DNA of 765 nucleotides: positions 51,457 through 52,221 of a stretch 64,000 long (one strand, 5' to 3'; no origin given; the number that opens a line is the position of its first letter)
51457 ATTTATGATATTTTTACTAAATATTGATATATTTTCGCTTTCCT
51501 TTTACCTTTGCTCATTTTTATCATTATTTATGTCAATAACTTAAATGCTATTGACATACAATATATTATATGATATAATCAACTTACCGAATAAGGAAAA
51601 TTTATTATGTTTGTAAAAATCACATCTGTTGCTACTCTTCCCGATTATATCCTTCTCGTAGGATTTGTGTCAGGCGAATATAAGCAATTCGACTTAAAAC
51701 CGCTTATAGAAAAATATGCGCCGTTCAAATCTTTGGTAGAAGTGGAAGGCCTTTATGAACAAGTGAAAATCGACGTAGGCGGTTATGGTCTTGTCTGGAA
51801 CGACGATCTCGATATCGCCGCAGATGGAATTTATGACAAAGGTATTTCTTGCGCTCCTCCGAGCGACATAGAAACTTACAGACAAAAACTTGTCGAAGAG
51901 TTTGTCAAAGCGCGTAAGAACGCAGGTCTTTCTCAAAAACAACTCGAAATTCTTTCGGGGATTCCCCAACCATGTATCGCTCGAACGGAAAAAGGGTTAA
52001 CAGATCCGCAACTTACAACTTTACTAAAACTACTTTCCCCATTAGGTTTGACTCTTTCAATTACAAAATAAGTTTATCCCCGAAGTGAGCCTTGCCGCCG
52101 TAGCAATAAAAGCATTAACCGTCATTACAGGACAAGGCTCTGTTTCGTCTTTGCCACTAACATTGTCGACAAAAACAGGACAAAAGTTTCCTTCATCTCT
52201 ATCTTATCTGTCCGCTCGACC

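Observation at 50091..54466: Complete DGR carried on a conjugative element, targeting a giant MBG-repeat surface protein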

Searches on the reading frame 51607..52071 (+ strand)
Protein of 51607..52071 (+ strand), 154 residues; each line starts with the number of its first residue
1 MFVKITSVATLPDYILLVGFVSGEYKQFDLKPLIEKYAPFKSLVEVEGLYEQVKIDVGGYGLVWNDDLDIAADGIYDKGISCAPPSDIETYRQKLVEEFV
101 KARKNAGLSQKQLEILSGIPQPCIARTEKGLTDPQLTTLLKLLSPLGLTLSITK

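Call 9: search_protein_families(library=pfam, proteins=[window:51607-52071:+], max_evalue=0.01)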
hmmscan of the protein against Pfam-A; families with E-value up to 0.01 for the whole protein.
window:51607-52071:+ (154 aa): 4 families
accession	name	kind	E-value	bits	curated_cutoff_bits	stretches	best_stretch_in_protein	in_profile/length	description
PF10387.14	DUF2442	-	5.3e-15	55.8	23.9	1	5-79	1-70/72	Protein of unknown function (DUF2442)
PF01381.28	HTH_3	-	8.4e-08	32.6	23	1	101-151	3-53/55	Helix-turn-helix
PF13560.12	HTH_31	-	0.00012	22.7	27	1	102-149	9-57/64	Helix-turn-helix domain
PF13744.12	HTH_37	-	0.0016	18.6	27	1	91-152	15-77/80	Helix-turn-helix domain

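Call 11: search_protein_families(library=ncbifam, proteins=[window:51607-52071:+], max_evalue=0.01)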
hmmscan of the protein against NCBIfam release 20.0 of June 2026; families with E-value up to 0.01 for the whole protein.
window:51607-52071:+ (154 aa): 5 families
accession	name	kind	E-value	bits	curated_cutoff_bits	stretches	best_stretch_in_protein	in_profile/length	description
TIGR03070.1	couple_hipB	subfamily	2.8e-08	33.6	71.65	1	100-150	8-58/58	type II toxin-antitoxin system Y4mF family antitoxin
NF007408.0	PRK09943.1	equivalog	1.6e-05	24.5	211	1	98-151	11-64/185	HTH-type transcriptional regulator PuuR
NF041951.1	phage_RstR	subfamily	0.00021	21.5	80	1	95-145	3-53/108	RstR family transcriptional repressor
NF007271.0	PRK09726.1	equivalog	0.0075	16.2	79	0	100-152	18-70/88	type II toxin-antitoxin system antitoxin HipB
TIGR03830.1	CxxCG_CxxCG_HTH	subfamily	0.0098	15.7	61.8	0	96-143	66-116/127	type II TA system antitoxin MqsA family protein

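Call 12: search_protein_families(library=padloc, proteins=[window:51607-52071:+], max_evalue=0.01)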
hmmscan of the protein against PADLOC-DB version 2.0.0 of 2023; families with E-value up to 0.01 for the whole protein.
window:51607-52071:+ (154 aa): 5 families
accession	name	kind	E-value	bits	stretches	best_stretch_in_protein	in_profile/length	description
PDLC03667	Control_protein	-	0.0013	17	1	100-124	7-30/101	control protein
PDLC02926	HTH_VI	-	0.0029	15.8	1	101-151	8-58/92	-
PDLC03669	Control_protein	-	0.0044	15.3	1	94-137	8-52/96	control protein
PDLC03664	Control_protein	-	0.0047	15.4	1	101-146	20-65/74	control protein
PDLC03947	RmrA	-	0.0056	13.6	1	94-148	11-65/383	-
